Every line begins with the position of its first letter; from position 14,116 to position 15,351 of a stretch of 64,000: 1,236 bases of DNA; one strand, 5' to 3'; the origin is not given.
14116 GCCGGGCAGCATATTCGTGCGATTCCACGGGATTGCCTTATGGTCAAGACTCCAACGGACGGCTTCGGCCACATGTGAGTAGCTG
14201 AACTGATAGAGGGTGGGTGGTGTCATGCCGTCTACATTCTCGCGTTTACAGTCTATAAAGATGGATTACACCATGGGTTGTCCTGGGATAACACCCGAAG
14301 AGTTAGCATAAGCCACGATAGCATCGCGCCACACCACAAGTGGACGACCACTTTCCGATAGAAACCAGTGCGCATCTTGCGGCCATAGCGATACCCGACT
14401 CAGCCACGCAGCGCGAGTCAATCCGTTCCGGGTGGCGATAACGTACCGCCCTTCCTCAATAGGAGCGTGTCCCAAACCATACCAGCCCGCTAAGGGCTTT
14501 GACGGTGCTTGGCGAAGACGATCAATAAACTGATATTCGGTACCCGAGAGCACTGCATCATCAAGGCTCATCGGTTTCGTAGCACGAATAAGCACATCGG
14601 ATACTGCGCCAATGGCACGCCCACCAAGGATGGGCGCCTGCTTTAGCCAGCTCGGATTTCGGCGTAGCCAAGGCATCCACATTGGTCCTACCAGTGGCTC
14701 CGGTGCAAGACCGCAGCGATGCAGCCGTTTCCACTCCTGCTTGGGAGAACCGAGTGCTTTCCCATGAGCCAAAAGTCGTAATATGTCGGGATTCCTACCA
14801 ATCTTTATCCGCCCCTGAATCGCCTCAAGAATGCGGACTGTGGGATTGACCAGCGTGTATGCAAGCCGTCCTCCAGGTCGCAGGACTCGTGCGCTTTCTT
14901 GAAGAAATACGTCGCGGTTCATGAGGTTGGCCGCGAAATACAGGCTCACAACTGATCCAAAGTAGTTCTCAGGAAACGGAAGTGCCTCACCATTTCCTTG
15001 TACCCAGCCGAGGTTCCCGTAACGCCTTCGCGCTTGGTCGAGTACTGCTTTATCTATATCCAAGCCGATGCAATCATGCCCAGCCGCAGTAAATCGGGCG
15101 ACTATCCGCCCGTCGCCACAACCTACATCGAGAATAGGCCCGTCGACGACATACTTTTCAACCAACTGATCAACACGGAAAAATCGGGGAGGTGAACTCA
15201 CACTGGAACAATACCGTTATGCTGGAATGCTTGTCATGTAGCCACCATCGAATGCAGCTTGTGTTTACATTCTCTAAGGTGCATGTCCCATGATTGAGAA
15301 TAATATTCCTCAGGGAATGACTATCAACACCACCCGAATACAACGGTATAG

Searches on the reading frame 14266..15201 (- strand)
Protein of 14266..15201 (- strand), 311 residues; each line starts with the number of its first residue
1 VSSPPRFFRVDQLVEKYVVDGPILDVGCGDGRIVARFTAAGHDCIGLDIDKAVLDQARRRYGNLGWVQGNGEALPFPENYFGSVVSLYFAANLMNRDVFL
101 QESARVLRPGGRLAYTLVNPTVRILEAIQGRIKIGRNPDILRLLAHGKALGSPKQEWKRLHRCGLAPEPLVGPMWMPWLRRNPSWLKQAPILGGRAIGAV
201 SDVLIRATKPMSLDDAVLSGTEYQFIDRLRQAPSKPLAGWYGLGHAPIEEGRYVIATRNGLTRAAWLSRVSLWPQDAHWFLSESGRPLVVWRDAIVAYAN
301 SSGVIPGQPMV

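Call 46: search_protein_families(library=ncbifam, proteins=[window:14266-15201:-], max_evalue=1e-10)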
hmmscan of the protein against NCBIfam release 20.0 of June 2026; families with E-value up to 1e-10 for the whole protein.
window:14266-15201:- (311 aa): 10 families
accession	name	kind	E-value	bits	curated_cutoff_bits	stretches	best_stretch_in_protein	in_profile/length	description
NF045667.1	MTase_DVU1556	equivalog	2.9e-16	59.6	155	1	22-116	25-120/213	DVU_1556 family methyltransferase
NF045825.1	FAmtase_mtf2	equivalog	4.1e-14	52.4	400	1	23-122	62-165/248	fatty-acid O-methyltransferase Mtf2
NF047649.1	MTase_UXPK_star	exception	1.4e-13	50.5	460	1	22-114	80-180/283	methyltransferase/UXPK-star double selenoprotein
TIGR01934.1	MenG_MenH_UbiE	subfamily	2.1e-13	50.1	158.35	1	21-114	41-140/223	ubiquinone/menaquinone biosynthesis methyltransferase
NF001241.0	PRK00216.1-2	equivalog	1.5e-12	47.6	327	1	23-125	55-158/231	demethylmenaquinone methyltransferase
NF043040.1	corrin_prot_MT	hypoth_equivalog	1.1e-11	44.6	180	1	11-114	32-146/216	corrinoid protein-associated methyltransferase CpaM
NF001244.0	PRK00216.1-5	equivalog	1.6e-11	44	216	1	22-114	51-152/236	bifunctional demethylmenaquinone methyltransferase/2-methoxy-6-polyprenyl-1,4-benzoquinol methylase UbiE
NF007610.0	PRK10258.1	equivalog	2.1e-11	43.6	342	1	23-119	46-143/251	malonyl-ACP O-methyltransferase BioC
NF045823.1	PthPhpthDimycoMt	equivalog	2.6e-11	43.2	300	1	23-119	70-170/256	phthiotriol/phenolphthiotriol dimycocerosates methyltransferase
NF001240.0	PRK00216.1-1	equivalog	9.3e-11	41.2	378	0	23-123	67-177/251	bifunctional demethylmenaquinone methyltransferase/2-methoxy-6-polyprenyl-1,4-benzoquinol methylase UbiE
